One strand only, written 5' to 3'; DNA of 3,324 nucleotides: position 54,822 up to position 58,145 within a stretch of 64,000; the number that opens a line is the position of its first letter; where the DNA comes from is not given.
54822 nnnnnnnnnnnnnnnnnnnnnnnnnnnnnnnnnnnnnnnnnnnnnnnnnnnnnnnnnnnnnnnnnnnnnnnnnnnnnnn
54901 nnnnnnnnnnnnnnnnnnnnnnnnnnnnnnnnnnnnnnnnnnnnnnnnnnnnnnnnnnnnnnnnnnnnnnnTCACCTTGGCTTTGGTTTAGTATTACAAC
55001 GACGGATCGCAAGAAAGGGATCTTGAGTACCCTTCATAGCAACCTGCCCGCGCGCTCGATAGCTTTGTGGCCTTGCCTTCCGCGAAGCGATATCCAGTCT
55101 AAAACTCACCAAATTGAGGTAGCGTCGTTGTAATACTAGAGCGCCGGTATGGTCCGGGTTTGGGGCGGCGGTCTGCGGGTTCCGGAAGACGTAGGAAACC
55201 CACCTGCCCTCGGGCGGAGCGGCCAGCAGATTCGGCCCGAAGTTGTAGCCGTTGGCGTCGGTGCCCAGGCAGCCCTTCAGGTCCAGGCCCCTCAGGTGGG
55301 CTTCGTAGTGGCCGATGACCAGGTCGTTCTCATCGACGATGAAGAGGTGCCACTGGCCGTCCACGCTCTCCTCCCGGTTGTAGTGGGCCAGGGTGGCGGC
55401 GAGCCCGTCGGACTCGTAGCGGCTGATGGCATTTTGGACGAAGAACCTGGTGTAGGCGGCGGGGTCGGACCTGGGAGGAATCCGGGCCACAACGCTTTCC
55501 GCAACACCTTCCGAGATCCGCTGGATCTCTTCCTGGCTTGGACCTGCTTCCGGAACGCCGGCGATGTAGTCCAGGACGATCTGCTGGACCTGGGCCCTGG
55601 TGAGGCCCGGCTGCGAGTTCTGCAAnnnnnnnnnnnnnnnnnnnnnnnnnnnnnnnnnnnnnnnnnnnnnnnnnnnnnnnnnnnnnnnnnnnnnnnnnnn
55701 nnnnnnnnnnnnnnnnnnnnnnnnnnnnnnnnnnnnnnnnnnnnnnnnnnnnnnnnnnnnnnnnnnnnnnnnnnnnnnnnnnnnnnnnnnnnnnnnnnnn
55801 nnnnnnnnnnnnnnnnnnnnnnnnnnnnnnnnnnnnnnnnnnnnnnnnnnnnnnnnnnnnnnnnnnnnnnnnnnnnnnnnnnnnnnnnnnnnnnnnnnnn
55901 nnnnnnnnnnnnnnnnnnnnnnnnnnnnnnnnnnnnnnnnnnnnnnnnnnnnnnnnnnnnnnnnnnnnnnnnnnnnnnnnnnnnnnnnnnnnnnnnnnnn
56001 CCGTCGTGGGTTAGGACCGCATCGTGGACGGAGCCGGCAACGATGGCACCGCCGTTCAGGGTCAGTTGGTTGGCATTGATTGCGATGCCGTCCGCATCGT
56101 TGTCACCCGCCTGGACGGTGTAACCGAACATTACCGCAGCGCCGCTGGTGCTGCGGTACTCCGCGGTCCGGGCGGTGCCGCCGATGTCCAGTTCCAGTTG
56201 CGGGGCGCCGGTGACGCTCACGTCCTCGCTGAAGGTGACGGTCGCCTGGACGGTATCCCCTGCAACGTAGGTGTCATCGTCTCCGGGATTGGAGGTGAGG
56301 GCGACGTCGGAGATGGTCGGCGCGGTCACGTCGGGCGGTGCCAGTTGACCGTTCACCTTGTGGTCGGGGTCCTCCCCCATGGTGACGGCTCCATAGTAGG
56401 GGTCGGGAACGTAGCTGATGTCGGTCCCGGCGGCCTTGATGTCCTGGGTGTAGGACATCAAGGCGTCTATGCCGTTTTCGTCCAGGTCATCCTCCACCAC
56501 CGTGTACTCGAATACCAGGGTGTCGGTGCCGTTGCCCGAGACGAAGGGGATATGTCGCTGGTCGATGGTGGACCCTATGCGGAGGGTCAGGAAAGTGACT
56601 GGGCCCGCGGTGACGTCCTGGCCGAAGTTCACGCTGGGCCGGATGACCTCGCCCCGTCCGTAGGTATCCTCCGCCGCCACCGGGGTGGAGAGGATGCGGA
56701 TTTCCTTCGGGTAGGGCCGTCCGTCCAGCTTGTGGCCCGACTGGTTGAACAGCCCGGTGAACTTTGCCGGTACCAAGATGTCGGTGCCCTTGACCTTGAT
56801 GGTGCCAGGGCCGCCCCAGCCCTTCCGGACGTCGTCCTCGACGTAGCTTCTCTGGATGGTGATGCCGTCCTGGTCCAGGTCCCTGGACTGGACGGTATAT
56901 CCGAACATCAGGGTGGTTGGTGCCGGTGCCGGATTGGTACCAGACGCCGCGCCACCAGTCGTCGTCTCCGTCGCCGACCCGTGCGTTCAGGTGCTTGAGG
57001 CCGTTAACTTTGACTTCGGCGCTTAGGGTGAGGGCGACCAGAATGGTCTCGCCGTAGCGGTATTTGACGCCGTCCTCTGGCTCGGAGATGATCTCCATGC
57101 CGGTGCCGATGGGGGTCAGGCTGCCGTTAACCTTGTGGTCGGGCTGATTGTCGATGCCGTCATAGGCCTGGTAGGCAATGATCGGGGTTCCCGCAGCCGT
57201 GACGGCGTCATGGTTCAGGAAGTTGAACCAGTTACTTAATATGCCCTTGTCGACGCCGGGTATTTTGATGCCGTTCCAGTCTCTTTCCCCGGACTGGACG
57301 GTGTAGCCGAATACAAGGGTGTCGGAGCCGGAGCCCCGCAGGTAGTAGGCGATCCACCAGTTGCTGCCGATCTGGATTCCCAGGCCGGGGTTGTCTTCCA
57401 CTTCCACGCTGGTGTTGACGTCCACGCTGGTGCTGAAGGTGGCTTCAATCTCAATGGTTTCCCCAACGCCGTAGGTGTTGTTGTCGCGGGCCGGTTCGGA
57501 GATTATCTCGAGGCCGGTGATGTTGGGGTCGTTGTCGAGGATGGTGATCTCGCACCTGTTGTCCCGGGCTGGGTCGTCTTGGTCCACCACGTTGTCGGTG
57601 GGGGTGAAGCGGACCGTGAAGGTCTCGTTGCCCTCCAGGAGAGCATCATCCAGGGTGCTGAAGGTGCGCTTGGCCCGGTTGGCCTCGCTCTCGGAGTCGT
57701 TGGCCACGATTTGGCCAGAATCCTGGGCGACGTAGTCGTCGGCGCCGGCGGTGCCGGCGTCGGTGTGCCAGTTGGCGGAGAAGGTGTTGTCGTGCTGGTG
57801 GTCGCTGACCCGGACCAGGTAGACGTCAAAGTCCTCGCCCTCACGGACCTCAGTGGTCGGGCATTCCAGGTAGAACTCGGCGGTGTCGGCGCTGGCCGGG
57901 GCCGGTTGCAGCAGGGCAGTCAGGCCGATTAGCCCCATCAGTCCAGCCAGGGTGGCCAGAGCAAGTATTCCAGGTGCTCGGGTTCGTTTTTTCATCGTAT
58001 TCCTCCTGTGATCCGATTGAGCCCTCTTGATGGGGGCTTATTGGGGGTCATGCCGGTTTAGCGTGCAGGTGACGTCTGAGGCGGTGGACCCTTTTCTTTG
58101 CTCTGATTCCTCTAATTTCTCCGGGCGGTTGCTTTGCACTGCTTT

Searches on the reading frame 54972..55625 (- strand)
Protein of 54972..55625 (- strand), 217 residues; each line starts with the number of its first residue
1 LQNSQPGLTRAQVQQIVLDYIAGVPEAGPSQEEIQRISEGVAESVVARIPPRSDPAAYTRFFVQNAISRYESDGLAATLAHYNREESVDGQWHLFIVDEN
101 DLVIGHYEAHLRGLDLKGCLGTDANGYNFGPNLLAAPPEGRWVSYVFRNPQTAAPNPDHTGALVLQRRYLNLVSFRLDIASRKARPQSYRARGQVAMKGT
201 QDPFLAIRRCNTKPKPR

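Call 47: list_cluster_members(proteins=[window:54972-55625:-, window:52498-53433:-, window:49489-50748:-, window:51175-51891:+, window:50074-51165:+, window:53706-54293:-, window:58654-58902:+, window:59001-60947:-])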
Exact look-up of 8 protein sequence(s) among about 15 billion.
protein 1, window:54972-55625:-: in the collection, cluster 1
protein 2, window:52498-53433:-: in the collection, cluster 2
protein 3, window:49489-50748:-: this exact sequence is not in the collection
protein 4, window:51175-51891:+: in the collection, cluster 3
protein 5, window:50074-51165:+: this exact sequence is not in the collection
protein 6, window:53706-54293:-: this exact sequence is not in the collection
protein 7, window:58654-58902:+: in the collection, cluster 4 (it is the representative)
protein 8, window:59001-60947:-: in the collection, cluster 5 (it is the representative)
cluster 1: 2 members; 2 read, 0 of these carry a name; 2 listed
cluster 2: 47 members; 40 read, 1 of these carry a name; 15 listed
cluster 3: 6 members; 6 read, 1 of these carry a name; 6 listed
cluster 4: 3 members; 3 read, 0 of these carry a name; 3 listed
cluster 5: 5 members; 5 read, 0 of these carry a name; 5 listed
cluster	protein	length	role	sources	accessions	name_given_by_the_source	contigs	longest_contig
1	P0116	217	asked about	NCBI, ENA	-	-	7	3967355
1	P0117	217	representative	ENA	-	-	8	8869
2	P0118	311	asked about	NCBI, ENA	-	-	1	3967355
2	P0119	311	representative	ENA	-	-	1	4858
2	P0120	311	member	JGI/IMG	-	4,5-dihydroxyphthalate decarboxylase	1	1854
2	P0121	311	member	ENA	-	-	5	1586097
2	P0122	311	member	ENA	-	-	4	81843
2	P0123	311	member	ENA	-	-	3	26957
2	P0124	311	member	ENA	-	-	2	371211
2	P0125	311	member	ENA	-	-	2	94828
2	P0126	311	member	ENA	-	-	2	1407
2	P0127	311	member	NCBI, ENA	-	-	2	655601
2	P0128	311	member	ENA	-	-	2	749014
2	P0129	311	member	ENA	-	-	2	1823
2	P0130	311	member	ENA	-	-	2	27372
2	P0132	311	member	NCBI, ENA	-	-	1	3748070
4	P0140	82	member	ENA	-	-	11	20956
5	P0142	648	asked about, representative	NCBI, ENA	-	-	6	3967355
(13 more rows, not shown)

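Call 48: find_encoding_contigs(protein=P0132, flank=10000, max_places=4)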
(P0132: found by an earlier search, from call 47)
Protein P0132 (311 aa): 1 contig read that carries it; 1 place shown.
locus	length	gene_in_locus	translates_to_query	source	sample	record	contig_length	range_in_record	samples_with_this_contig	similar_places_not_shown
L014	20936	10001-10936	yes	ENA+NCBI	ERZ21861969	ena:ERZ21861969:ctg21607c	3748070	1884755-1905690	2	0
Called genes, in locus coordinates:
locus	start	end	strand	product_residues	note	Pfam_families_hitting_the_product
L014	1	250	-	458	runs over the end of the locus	PF07690:MFS_1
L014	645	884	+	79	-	-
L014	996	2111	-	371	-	PF01545:Cation_efflux, PF16916:ZT_dimer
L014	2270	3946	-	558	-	PF02776:TPP_enzyme_N, PF00205:TPP_enzyme_M, PF02775:TPP_enzyme_C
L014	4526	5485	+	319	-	PF05598:DUF772, PF01609:DDE_Tnp_1, PF13612:DDE_Tnp_1_3 (faint), PF13359:DDE_Tnp_4 (weak)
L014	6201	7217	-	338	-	PF02353:CMAS, PF01209:Ubie_methyltran (weak), PF13489:Methyltransf_23, PF08241:Methyltransf_11, PF08242:Methyltransf_12 (weak), PF13649:Methyltransf_25, PF13847:Methyltransf_31, PF08498:Sterol_MT_C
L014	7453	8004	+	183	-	PF05685:Uma2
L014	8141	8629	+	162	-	-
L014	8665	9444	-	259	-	PF00378:ECH_1, PF16113:ECH_2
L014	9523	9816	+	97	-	-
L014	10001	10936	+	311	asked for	PF09084:NMT1 (faint)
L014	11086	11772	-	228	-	PF00072:Response_reg, PF00196:GerE, PF04545:Sigma70_r4 (weak), PF08281:Sigma70_r4_2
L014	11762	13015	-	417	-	PF02518:HATPase_c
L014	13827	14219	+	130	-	-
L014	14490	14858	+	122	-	-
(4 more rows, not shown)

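Call 49: find_encoding_contigs(protein=P0121, flank=10000, max_places=6)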
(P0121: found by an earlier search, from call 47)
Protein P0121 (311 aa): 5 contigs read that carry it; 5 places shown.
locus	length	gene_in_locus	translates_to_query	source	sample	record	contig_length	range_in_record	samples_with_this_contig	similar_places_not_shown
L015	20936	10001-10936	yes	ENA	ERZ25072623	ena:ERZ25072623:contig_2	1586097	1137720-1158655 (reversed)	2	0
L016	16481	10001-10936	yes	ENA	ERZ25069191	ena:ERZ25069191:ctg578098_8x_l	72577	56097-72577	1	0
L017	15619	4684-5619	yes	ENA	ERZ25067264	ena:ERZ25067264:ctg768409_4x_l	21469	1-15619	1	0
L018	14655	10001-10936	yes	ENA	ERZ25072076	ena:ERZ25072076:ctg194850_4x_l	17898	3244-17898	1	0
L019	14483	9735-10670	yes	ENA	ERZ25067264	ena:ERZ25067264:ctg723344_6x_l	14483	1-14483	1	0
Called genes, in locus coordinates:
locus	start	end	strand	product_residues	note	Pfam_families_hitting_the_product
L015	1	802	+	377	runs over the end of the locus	PF07394:DUF1501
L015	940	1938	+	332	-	PF06739:SBBP (faint), PF08450:SGL (faint), PF25021:TEN_NHL (faint), PF24684:Vgb_lyase (weak), PF13449:Phytase-like (faint), PF20067:SSL_N (faint), PF01436:NHL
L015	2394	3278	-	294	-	PF00528:BPD_transp_1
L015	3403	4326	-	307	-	PF19300:BPD_transp_1_N, PF00528:BPD_transp_1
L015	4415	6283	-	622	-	PF00496:SBP_bac_5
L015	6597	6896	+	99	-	PF13808:DDE_Tnp_1_assoc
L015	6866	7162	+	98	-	PF01609:DDE_Tnp_1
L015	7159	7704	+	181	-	PF01609:DDE_Tnp_1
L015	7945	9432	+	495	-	PF05598:DUF772, PF01609:DDE_Tnp_1, PF13751:DDE_Tnp_1_6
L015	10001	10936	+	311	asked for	-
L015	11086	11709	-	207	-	PF13358:DDE_3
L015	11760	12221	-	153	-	PF13565:HTH_32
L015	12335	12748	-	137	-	PF13358:DDE_3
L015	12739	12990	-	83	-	-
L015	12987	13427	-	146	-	PF13384:HTH_23, PF13518:HTH_28 (weak), PF13551:HTH_29, PF13565:HTH_32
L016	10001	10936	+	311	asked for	-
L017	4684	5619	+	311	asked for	-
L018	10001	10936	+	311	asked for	-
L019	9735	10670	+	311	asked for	-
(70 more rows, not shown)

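Call 50: find_encoding_contigs(protein=P0128, flank=10000, max_places=4)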
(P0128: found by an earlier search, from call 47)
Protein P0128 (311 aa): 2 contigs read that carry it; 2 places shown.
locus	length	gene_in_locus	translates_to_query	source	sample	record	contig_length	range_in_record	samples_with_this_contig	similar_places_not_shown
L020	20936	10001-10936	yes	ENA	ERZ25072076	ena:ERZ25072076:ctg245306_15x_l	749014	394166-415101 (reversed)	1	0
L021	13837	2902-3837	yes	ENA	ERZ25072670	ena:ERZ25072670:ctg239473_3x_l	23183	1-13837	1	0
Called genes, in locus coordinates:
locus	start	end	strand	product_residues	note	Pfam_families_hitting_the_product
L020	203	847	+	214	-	PF01386:Ribosomal_L25p, PF14693:Ribosomal_TL5_C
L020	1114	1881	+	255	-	-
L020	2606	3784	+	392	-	PF13356:Arm-DNA-bind_3, PF22022:Phage_int_M, PF00589:Phage_integrase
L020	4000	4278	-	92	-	PF13586:DDE_Tnp_1_2 (weak)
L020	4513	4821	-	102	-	PF01609:DDE_Tnp_1, PF13586:DDE_Tnp_1_2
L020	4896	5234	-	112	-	PF13340:DUF4096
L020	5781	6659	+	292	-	PF14470:bPH_3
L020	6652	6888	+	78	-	-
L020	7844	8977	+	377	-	PF02463:SMC_N, PF11398:DUF2813 (faint), PF13175:AAA_15, PF13476:AAA_23, PF13514:AAA_27 (weak), PF13304:AAA_21, PF13175:AAA_15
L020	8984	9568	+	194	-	PF14103:DUF4276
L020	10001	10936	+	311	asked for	-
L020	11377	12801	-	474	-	PF00899:ThiF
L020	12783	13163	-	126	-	PF14462:Prok-E2_E (weak)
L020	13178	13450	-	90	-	PF14452:Multi_ubiq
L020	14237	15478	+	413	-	-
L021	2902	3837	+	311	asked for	-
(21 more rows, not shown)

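Call 58: find_encoding_contigs(protein=P0142, flank=10000, max_places=8)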
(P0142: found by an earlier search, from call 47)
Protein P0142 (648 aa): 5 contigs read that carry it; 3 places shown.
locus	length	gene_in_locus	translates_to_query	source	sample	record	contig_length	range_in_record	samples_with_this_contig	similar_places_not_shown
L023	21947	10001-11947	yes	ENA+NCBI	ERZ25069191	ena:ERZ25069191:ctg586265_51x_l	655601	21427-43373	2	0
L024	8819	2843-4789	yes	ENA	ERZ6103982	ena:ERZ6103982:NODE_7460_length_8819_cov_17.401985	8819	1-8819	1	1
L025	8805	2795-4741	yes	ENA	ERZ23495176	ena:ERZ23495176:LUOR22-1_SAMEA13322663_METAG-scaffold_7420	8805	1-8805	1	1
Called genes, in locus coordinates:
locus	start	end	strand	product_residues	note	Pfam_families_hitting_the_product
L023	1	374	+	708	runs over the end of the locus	PF09371:Tex_N, PF22706:Tex_central_region, PF16921:Tex_YqgF, PF14639:YqgF (weak), PF14635:HHH_7, PF12836:HHH_3, PF17674:HHH_9, PF00575:S1, +1 more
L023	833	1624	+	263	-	PF00560:LRR_1 (faint), PF12799:LRR_4 (faint), PF13855:LRR_8 (faint)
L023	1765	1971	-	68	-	-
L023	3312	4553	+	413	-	PF13546:DDE_5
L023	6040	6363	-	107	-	-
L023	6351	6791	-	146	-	-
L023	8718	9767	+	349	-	PF00041:fn3, PF03160:Calx-beta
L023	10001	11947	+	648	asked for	PF00041:fn3, PF04151:PPC (weak)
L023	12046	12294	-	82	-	-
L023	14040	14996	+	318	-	-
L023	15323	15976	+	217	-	-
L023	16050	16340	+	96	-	PF13384:HTH_23, PF13518:HTH_28 (weak), PF13551:HTH_29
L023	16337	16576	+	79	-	PF13592:HTH_33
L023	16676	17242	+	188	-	PF13358:DDE_3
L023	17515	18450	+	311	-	-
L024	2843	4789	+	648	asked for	PF00041:fn3, PF04151:PPC (weak)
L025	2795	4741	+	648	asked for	PF00041:fn3, PF04151:PPC (weak)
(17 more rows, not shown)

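Call 76: find_encoding_contigs(protein=P0140, flank=6000, max_places=10)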
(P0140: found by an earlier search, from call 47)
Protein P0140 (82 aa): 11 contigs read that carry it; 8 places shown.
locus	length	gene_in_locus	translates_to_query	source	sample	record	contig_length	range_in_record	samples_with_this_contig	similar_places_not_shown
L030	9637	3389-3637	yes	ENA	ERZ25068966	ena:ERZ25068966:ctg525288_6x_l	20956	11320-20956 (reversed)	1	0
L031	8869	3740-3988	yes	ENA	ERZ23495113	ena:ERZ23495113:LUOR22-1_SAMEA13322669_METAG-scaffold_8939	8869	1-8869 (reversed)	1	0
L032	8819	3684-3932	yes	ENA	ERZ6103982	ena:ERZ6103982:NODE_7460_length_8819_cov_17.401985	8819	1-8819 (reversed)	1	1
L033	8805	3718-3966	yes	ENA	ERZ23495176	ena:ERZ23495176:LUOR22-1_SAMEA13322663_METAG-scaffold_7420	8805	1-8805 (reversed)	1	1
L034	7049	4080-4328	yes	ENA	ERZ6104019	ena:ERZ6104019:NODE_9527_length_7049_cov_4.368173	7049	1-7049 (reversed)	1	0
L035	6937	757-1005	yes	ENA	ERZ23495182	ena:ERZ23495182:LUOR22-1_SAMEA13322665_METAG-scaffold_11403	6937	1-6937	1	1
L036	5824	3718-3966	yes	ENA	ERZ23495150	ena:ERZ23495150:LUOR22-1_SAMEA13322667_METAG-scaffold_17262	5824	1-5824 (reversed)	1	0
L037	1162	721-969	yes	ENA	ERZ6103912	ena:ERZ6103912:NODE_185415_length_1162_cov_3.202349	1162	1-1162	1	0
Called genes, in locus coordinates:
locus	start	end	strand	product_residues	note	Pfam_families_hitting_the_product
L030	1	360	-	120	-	?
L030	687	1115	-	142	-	-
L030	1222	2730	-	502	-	-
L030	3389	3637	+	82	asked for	-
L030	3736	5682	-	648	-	PF00041:fn3, PF04151:PPC (weak)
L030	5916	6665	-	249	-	PF00041:fn3, PF03160:Calx-beta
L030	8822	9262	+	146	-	-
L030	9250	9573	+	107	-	-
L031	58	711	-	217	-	-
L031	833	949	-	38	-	-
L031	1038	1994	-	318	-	-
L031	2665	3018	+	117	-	-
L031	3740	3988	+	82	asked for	-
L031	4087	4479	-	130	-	-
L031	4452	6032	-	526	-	PF00041:fn3, PF04151:PPC (weak)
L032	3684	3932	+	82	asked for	-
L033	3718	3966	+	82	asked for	-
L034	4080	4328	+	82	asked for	-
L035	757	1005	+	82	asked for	-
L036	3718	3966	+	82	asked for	-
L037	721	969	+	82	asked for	-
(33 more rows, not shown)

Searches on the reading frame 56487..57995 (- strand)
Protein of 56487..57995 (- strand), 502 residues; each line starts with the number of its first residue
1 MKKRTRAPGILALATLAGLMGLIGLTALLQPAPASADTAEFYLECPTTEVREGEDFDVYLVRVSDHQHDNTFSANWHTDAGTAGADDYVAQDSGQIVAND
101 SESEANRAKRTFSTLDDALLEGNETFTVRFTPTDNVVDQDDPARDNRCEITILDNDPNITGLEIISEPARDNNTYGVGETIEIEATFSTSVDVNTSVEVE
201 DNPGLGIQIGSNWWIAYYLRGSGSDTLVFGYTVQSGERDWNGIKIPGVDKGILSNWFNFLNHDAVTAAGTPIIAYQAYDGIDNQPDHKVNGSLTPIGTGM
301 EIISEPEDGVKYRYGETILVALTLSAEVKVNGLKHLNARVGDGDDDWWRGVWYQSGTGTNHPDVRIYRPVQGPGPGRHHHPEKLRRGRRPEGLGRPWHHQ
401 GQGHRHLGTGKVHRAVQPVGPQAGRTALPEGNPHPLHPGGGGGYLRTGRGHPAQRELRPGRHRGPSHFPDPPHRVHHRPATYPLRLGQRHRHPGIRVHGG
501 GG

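Call 9: search_protein_families(library=pfam, proteins=[window:56487-57995:-], max_evalue=0.01)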
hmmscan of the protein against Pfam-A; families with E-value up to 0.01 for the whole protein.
window:56487-57995:- (502 aa): 1 family
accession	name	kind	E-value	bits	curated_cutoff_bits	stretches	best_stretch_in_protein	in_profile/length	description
PF03160.20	Calx-beta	-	0.00034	21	27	1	38-156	5-119/119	Calx-beta domain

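Call 17: find_encoding_contigs(protein=window:56487-57995:-, flank=10000, max_places=10)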
Protein window:56487-57995:- (502 aa): 3 contigs read that carry it; 3 places shown.
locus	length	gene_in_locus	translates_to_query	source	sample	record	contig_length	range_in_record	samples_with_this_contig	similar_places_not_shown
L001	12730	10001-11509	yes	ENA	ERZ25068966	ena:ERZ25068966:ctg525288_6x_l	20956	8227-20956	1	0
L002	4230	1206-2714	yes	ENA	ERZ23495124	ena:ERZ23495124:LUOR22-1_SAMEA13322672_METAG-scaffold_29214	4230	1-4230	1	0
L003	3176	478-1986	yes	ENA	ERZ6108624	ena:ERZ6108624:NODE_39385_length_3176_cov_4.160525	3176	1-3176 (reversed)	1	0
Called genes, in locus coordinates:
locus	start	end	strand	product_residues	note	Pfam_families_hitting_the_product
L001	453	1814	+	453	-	PF13546:DDE_5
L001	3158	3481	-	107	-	-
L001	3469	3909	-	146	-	-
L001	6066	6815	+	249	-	PF00041:fn3, PF03160:Calx-beta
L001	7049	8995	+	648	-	PF00041:fn3, PF04151:PPC (weak)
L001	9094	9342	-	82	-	-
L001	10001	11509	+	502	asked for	-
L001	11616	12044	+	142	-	-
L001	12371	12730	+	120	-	?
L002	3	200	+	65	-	?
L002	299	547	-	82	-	-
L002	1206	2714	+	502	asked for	-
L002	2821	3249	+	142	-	-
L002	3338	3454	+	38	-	-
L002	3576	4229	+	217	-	?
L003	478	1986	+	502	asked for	-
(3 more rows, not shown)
